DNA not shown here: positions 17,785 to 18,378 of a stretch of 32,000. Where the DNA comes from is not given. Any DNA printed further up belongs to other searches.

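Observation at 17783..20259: Tightly coupled cassette: tiny ORF / 97-aa protein / membrane desaturase / exported Cys-repeat protein (intact copy)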

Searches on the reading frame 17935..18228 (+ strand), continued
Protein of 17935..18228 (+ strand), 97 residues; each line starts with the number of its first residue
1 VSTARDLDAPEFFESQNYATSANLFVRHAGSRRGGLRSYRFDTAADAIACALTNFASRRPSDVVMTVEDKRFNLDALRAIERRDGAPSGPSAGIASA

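Call 82: get_annotated_region(hit=H68, flank=5000)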
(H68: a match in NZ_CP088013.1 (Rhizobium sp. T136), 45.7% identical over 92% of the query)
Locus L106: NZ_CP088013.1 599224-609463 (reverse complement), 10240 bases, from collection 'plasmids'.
description: Rhizobium sp. T136 plasmid pT136c, complete sequence
organism: Rhizobium sp. T136 (NCBI taxid 555319)
taxonomy: Bacteria; Pseudomonadota; Alphaproteobacteria; Hyphomicrobiales; Rhizobiaceae; Rhizobium; Rhizobium sp. T136
host: -; source: Melilotus albus,Cell culture,root nodule; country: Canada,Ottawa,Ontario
typing (MOB-suite, as given by PLSDB): non-mobilizable
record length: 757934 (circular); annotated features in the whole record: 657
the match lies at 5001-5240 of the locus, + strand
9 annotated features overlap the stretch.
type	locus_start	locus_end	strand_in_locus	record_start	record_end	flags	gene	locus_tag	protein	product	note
CDS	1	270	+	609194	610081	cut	-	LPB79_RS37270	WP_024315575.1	ABC transporter substrate-binding protein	-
CDS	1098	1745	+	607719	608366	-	-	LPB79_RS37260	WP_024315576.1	amino acid ABC transporter permease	GO:0006865 - amino acid transport [Evidence IEA]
CDS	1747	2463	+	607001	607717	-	-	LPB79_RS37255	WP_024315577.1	amino acid ABC transporter permease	GO:0006865 - amino acid transport [Evidence IEA]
CDS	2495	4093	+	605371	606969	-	-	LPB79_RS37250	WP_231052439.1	dihydroxyacetone kinase subunit DhaK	GO:0006071 - glycerol metabolic process [Evidence IEA]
CDS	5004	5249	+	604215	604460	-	-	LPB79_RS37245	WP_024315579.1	hypothetical protein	-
CDS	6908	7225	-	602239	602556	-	-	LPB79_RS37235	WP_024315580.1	hypothetical protein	-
CDS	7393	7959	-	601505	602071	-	-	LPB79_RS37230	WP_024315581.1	hypothetical protein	-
CDS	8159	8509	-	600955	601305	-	-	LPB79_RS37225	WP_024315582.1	hypothetical protein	-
CDS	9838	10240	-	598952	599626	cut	-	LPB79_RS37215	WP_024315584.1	aldolase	-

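Call 83: get_annotated_region(hit=H72, flank=5000)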
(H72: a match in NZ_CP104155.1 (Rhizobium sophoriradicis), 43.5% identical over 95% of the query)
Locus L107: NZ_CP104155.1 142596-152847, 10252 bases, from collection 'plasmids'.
description: Rhizobium sophoriradicis strain CC511 plasmid pCC511_3, complete sequence
organism: Rhizobium sophoriradicis (NCBI taxid 1535245)
taxonomy: Bacteria; Pseudomonadota; Alphaproteobacteria; Hyphomicrobiales; Rhizobiaceae; Rhizobium; Rhizobium sophoriradicis
host: -; source: Phaseolus vulgaris,cell culture; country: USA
typing (MOB-suite, as given by PLSDB): non-mobilizable
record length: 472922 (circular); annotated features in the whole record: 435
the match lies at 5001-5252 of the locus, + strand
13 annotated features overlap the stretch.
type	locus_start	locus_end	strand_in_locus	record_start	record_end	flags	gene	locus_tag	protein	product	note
CDS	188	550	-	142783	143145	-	-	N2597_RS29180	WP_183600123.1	hypothetical protein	-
CDS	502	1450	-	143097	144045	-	-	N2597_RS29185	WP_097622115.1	IS630 family transposase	-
CDS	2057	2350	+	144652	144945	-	-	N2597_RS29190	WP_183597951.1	hypothetical protein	-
CDS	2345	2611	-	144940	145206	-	-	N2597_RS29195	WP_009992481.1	BON domain-containing protein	-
CDS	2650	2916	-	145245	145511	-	-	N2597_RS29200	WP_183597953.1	DUF1488 domain-containing protein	-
CDS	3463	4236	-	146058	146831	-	-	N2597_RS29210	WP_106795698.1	hypothetical protein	-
CDS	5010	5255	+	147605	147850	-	-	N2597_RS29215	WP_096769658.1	hypothetical protein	-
CDS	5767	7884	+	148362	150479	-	-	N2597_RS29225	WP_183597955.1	carboxy terminal-processing peptidase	-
CDS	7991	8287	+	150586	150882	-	-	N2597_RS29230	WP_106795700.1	DUF1778 domain-containing protein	-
CDS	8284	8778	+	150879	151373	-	-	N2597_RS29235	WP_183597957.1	GNAT family N-acetyltransferase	-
CDS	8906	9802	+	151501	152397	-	-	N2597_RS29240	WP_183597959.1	GGDEF domain-containing protein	-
CDS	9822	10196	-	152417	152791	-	-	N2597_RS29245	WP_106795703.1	hypothetical protein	-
CDS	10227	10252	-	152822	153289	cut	-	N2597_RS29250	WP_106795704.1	hypothetical protein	-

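Call 84: get_annotated_region(hit=H83, flank=5000)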
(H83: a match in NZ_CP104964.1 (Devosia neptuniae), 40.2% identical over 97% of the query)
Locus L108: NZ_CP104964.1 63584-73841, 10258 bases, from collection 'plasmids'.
description: Devosia neptuniae strain A18/4-1 plasmid p_unnamed1, complete sequence
organism: Devosia neptuniae (NCBI taxid 191302)
taxonomy: Bacteria; Pseudomonadota; Alphaproteobacteria; Hyphomicrobiales; Devosiaceae; Devosia; Devosia neptuniae
host: -; source: Vicia costata,cell culture,root nodule; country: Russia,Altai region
typing (MOB-suite, as given by PLSDB): non-mobilizable
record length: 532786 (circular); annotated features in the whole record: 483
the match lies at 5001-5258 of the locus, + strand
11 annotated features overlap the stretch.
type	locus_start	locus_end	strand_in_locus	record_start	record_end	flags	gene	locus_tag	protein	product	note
CDS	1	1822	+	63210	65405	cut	-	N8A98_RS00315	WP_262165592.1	AI-2E family transporter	-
CDS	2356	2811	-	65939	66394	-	-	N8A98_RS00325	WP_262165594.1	response regulator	GO:0000160 - phosphorelay signal transduction system [Evidence IEA]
CDS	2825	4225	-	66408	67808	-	-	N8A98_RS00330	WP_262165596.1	PAS domain S-box protein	-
CDS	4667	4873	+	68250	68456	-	-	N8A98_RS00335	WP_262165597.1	cold-shock protein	-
CDS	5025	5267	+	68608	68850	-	-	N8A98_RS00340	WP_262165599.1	hypothetical protein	-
CDS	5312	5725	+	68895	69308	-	-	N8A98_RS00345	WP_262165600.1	sensor histidine kinase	GO:0007165 - signal transduction [Evidence IEA]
CDS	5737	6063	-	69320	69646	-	-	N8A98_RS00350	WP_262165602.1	hypothetical protein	-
CDS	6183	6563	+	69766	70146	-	-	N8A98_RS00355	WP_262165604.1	response regulator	GO:0000160 - phosphorelay signal transduction system [Evidence IEA]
CDS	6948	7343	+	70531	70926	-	-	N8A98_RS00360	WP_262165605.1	hypothetical protein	-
CDS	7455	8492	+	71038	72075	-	-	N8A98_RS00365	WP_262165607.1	L,D-transpeptidase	-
CDS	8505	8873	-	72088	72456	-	-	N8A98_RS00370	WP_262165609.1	host attachment protein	-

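Call 85: get_annotated_region(hit=H84, flank=5000)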
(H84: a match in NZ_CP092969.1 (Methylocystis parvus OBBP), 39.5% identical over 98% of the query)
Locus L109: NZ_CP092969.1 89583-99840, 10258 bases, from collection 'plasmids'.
description: Methylocystis parvus OBBP plasmid pMpar-1, complete sequence
organism: Methylocystis parvus OBBP (NCBI taxid 1134912)
taxonomy: Bacteria; Pseudomonadota; Alphaproteobacteria; Hyphomicrobiales; Methylocystaceae; Methylocystis; Methylocystis parvus; Methylocystis parvus OBBP
host: -; source: Bacterial Monoculture,Mud, soil or sediment; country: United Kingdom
typing (MOB-suite, as given by PLSDB): non-mobilizable
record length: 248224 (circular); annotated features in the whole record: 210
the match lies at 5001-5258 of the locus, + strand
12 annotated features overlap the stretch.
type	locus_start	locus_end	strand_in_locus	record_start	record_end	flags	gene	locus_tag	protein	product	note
CDS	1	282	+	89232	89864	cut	-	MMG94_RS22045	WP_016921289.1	hypothetical protein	-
CDS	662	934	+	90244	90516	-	-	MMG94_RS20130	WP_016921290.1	hypothetical protein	-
CDS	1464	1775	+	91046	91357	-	-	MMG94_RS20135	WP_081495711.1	hypothetical protein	-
CDS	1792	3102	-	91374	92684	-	nhaA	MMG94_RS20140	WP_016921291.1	Na+/H+ antiporter NhaA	GO:1902600 - proton transmembrane transport [Evidence IEA]; GO:0006814 - sodium ion transport [Evidence IEA]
CDS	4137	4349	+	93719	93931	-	-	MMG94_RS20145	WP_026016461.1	cold-shock protein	-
CDS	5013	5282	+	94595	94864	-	-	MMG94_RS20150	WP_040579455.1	hypothetical protein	-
CDS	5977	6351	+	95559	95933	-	-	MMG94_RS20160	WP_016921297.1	helix-turn-helix domain-containing protein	-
CDS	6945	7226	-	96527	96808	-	-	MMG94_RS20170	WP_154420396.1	hypothetical protein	-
CDS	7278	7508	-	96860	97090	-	-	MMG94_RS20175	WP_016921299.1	hypothetical protein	-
CDS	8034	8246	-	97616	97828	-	-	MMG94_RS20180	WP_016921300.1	cold-shock protein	-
CDS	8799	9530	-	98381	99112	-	-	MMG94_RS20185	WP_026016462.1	trypsin-like peptidase domain-containing protein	-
CDS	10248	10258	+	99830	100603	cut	-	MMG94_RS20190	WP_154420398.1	hypothetical protein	-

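Call 86: get_annotated_region(hit=H86, flank=5000)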
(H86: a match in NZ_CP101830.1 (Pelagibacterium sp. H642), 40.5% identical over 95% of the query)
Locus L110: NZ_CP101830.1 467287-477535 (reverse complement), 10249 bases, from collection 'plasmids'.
description: Pelagibacterium sp. H642 plasmid unnamed, complete sequence
organism: Pelagibacterium sp. H642 (NCBI taxid 1881069)
taxonomy: Bacteria; Pseudomonadota; Alphaproteobacteria; Hyphomicrobiales; Devosiaceae; Pelagibacterium; Pelagibacterium sp. H642
host: -; source: soil,desert land; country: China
typing (MOB-suite, as given by PLSDB): non-mobilizable
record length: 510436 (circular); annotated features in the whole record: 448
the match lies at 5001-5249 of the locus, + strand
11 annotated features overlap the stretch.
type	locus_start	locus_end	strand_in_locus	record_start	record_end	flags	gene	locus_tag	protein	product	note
CDS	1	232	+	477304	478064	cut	-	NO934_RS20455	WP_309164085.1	IS5 family transposase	-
CDS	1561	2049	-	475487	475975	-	-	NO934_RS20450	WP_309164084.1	HXXEE domain-containing protein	-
CDS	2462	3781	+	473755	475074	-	nhaA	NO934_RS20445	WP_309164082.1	Na+/H+ antiporter NhaA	GO:1902600 - proton transmembrane transport [Evidence IEA]; GO:0006814 - sodium ion transport [Evidence IEA]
CDS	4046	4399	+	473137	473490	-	-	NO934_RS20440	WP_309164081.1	hypothetical protein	-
CDS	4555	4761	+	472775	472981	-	-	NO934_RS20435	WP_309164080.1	cold-shock protein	-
CDS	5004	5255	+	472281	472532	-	-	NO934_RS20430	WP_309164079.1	hypothetical protein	-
CDS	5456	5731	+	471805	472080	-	-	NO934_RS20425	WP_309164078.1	DUF1488 family protein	-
CDS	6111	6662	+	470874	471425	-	-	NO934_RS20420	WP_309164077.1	hypothetical protein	-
CDS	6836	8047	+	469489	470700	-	-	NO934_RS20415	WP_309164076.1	cyclopropane-fatty-acyl-phospholipid synthase family protein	-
CDS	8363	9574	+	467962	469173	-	-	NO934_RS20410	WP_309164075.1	sensor histidine kinase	-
CDS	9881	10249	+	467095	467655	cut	-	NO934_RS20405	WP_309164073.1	FUSC family protein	GO:0055085 - transmembrane transport [Evidence IEA]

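Call 87: get_annotated_region(hit=H82, flank=5000)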
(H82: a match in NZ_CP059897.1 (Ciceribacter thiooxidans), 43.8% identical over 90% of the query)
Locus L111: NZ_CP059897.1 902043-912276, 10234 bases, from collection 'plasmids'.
description: Ciceribacter thiooxidans strain F43B plasmid unnamed, complete sequence
organism: Ciceribacter thiooxidans (NCBI taxid 1969821)
taxonomy: Bacteria; Pseudomonadota; Alphaproteobacteria; Hyphomicrobiales; Rhizobiaceae; Ciceribacter; Ciceribacter thiooxidans
host: -; source: mixed culture,soil; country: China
typing (MOB-suite, as given by PLSDB): non-mobilizable; mating-pair formation MPF_T
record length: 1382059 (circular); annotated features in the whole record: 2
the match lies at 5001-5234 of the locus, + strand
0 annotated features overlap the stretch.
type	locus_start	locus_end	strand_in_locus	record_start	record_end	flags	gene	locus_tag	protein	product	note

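Call 88: get_annotated_region(hit=H67, flank=5000)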
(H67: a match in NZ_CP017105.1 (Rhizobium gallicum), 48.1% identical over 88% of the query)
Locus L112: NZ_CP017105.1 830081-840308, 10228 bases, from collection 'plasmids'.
description: Rhizobium gallicum strain IE4872 plasmid pRgalIE4872d, complete sequence
organism: Rhizobium gallicum (NCBI taxid 56730)
taxonomy: Bacteria; Pseudomonadota; Alphaproteobacteria; Hyphomicrobiales; Rhizobiaceae; Rhizobium; Rhizobium gallicum
host: -; source: Phaseolus vulgaris,Whole organism,nodule from Agricultural field; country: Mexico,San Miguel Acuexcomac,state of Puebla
typing (MOB-suite, as given by PLSDB): non-mobilizable
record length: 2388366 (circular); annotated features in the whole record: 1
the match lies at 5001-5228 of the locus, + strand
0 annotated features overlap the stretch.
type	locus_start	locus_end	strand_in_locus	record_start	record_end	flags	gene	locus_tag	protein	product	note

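Call 89: get_annotated_region(hit=H59, flank=5000)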
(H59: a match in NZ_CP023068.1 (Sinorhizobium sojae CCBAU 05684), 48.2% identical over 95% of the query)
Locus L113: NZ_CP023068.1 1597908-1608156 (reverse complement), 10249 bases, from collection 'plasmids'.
description: Sinorhizobium sojae CCBAU 05684 plasmid pSJ05684b, complete sequence
organism: Sinorhizobium sojae CCBAU 05684 (NCBI taxid 716928)
taxonomy: Bacteria; Pseudomonadota; Alphaproteobacteria; Hyphomicrobiales; Rhizobiaceae; Sinorhizobium; Sinorhizobium sojae; Sinorhizobium sojae CCBAU 05684
host: -; source: G.max,nodule; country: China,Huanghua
typing (MOB-suite, as given by PLSDB): non-mobilizable
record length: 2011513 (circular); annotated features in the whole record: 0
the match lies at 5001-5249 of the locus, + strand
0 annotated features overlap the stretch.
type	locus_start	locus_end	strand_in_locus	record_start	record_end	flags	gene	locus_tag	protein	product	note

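Call 90: get_annotated_region(hit=H90, flank=5000)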
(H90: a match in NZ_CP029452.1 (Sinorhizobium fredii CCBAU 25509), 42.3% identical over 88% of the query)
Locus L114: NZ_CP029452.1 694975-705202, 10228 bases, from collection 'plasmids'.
description: Sinorhizobium fredii CCBAU 25509 plasmid pSF25509b, complete sequence
organism: Sinorhizobium fredii CCBAU 25509 (NCBI taxid 1128330)
taxonomy: Bacteria; Pseudomonadota; Alphaproteobacteria; Hyphomicrobiales; Rhizobiaceae; Sinorhizobium; Sinorhizobium fredii; Sinorhizobium fredii CCBAU 25509
host: -; source: Glycine soja,cell culture,plant root; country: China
typing (MOB-suite, as given by PLSDB): conjugative; relaxase MOBQ; mating-pair formation MPF_T
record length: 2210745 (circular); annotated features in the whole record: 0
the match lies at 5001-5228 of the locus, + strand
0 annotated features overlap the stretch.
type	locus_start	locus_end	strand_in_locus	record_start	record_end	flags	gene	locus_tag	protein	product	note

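Call 91: get_annotated_region(hit=H87, flank=5000)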
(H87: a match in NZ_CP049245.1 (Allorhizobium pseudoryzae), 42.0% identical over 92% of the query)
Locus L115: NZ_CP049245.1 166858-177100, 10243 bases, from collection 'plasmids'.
description: Allorhizobium pseudoryzae strain DSM 19479 plasmid unnamed4, complete sequence
organism: Allorhizobium pseudoryzae (NCBI taxid 379684)
taxonomy: Bacteria; Pseudomonadota; Alphaproteobacteria; Hyphomicrobiales; Rhizobiaceae; Allorhizobium; Allorhizobium pseudoryzae
host: -; source: cell culture,soil; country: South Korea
typing (MOB-suite, as given by PLSDB): conjugative; replicon rep_cluster_440; relaxase MOBQ; mating-pair formation MPF_T
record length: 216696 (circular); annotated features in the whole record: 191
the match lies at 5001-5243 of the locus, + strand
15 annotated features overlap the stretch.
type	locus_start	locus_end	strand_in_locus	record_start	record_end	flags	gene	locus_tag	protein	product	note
CDS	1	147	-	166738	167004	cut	-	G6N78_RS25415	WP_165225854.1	DUF1488 domain-containing protein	-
CDS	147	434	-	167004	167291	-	-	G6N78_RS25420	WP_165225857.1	hypothetical protein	-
CDS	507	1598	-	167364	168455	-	-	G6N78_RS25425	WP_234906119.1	histidine kinase dimerization/phosphoacceptor domain -containing protein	-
CDS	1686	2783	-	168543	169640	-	-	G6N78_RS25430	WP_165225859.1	AI-2E family transporter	GO:1905887 - autoinducer AI-2 transmembrane transport [Evidence IEA]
CDS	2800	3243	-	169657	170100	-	-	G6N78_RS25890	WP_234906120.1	hypothetical protein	-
CDS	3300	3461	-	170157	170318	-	-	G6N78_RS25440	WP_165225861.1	hypothetical protein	-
CDS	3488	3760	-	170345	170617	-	-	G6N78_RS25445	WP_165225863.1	hypothetical protein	-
CDS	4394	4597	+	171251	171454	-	-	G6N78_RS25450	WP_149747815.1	hypothetical protein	-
CDS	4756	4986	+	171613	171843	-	-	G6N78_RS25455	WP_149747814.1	hypothetical protein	-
CDS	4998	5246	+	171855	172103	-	-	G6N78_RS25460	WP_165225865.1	hypothetical protein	-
CDS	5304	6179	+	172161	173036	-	-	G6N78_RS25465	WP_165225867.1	transglutaminase family protein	-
CDS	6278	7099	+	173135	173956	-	-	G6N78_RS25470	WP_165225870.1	transglutaminase family protein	-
CDS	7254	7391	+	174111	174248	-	-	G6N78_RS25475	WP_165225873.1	hypothetical protein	-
CDS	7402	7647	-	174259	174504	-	-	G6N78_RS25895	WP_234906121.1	hypothetical protein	-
CDS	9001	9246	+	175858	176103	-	-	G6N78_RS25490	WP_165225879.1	hypothetical protein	-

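Call 92: get_annotated_region(hit=H89, flank=5000)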
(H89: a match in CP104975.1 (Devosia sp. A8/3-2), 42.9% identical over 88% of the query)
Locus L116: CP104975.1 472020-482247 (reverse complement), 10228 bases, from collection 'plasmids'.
description: Devosia sp. A8/3-2 plasmid p_unnamed1, complete sequence
organism: Devosia sp. A8/3-2 (NCBI taxid 2978393)
taxonomy: Bacteria; Pseudomonadota; Alphaproteobacteria; Hyphomicrobiales; Devosiaceae; Devosia; Devosia sp. A8/3-2
host: -; source: Oxytropis tragacanthoides,cell culture,root nodule; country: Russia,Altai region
typing (MOB-suite, as given by PLSDB): non-mobilizable; mating-pair formation MPF_T
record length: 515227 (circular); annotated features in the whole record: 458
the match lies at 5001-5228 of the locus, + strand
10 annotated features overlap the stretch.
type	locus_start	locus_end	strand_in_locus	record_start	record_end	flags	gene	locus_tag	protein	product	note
CDS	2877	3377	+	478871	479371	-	-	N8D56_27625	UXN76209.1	methyltransferase domain-containing protein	-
CDS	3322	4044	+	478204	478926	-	-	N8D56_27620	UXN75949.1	methyltransferase domain-containing protein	-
CDS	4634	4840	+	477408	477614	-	-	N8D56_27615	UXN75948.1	cold-shock protein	-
CDS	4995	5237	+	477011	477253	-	-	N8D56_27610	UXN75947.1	hypothetical protein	-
CDS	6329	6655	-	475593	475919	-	-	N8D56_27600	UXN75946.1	hypothetical protein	-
CDS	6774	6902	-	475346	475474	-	-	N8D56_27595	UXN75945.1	hypothetical protein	-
CDS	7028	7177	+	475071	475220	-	-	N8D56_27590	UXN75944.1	hypothetical protein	-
CDS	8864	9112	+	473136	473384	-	-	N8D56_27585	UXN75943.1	hypothetical protein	-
CDS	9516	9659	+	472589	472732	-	-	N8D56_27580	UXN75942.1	hypothetical protein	-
CDS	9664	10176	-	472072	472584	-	-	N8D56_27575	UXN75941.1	hypothetical protein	-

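Call 93: get_annotated_region(hit=H94, flank=5000)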
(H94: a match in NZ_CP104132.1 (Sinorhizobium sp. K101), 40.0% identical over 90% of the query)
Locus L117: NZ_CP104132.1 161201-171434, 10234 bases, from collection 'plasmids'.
description: Sinorhizobium sp. K101 plasmid pK101b, complete sequence
organism: Sinorhizobium sp. K101 (NCBI taxid 2976820)
taxonomy: Bacteria; Pseudomonadota; Alphaproteobacteria; Hyphomicrobiales; Rhizobiaceae; Sinorhizobium; Sinorhizobium sp. K101
host: -; source: Phaseolus vulgaris,cell culture,Phaseolus vulgaris nodule,nodule from plant grown in inoculum free soil; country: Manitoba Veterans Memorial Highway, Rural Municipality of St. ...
typing (MOB-suite, as given by PLSDB): non-mobilizable
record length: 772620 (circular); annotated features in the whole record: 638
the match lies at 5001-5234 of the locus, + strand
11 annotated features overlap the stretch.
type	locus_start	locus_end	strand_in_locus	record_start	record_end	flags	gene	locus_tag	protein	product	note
CDS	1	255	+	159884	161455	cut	-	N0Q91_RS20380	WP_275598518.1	TRAP transporter large permease subunit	-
CDS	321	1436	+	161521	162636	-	-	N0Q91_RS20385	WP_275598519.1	TRAP transporter substrate-binding protein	-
CDS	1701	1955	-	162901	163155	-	-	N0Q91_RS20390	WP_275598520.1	hypothetical protein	-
CDS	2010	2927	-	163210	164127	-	-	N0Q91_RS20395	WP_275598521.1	LysR family transcriptional regulator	-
CDS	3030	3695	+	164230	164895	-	-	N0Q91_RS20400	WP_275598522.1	DUF924 family protein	-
CDS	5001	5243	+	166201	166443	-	-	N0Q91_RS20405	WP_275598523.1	hypothetical protein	-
CDS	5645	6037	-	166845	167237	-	-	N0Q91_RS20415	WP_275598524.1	response regulator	GO:0000160 - phosphorelay signal transduction system [Evidence IEA]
CDS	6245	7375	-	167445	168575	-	-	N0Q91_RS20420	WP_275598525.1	IS1595 family transposase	-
CDS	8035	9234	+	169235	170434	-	-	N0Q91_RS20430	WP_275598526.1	NAD-dependent formate dehydrogenase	-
CDS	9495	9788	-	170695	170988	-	-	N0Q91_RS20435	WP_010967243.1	type II toxin-antitoxin system mRNA interferase toxin, RelE/StbE family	-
CDS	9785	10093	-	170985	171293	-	-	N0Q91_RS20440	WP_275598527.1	type II toxin-antitoxin system RelB/DinJ family antitoxin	-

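Call 99: search_protein_families(library=pfam, proteins=[P0132, P0130, P0138, P0140, P0162], max_evalue=0.001)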
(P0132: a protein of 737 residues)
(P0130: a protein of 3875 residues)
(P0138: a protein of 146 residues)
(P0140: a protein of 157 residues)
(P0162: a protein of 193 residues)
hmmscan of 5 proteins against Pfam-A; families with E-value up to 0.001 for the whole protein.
P0132 (737 aa): 10 families
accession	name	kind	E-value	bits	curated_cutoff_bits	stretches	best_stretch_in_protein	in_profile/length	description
PF03160.20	Calx-beta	-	3.6e-46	156.5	27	6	419-516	9-109/119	Calx-beta domain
PF20579.4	LapA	-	1.2e-32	112.7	27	5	292-404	1-98/99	LapA domain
PF09694.16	Gcw_chp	-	5.7e-10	40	24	0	553-603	176-225/230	Bacterial protein of unknown function (Gcw_chp)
PF23248.1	KH_PARP14_2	-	1.9e-07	31.3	27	0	31-62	19-49/72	PARP14, second type I KH domain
PF25742.1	Phage_Gene33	-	3e-07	31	27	0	314-354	56-96/100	Phage Gene 33 protein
PF05726.19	Pirin_C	-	2.6e-06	28.2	27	0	286-330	15-59/103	Pirin C-terminal cupin domain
PF08982.17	AtaL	-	3.6e-06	27.2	27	0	550-581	75-106/143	Acetylaranotin biosynthesis cluster protein L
PF00459.30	Inositol_P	-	2e-05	24.7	27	0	486-506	93-115/271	Inositol monophosphatase family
PF23237.1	HYR_4C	-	0.00026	21.5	27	0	679-709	37-67/73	HYR-like domain with 4 cysteines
PF23536.1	TraK_C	-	0.00031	21.3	28.5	0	615-639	57-81/110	TraK C-terminal domain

P0130 (3875 aa): 7 families
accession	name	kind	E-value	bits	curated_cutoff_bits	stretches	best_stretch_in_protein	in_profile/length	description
PF09077.16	Phage-MuB_C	-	9.9e-25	86.7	25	0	485-517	12-43/78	Mu B transposition protein, C terminal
PF21016.3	RlmN_N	-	5.7e-13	48.8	24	0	611-660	5-54/60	Ribosomal RNA large subunit methyltransferase N-terminal domain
PF16677.11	GP3_package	-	1.4e-07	32.1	29.4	0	3556-3617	30-91/105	DNA-packaging protein gp3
PF09537.16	DUF2383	-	2.6e-07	31.2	30.8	0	373-454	21-103/111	Domain of unknown function (DUF2383)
PF06972.17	GIP1_N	-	4.7e-06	27.1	26.4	0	3644-3684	4-44/60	GBF-interacting protein 1 N-terminal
PF10366.15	Vps39_1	-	3.5e-05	24.5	22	0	1745-1784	54-95/108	Vacuolar sorting protein 39 domain 1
PF19338.4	NTF3_N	-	0.00014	22.6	25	0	1063-1129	10-73/114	Neutrophin-3 N-terminus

P0138 (146 aa): 0 families

P0140 (157 aa): 0 families

P0162 (193 aa): 0 families
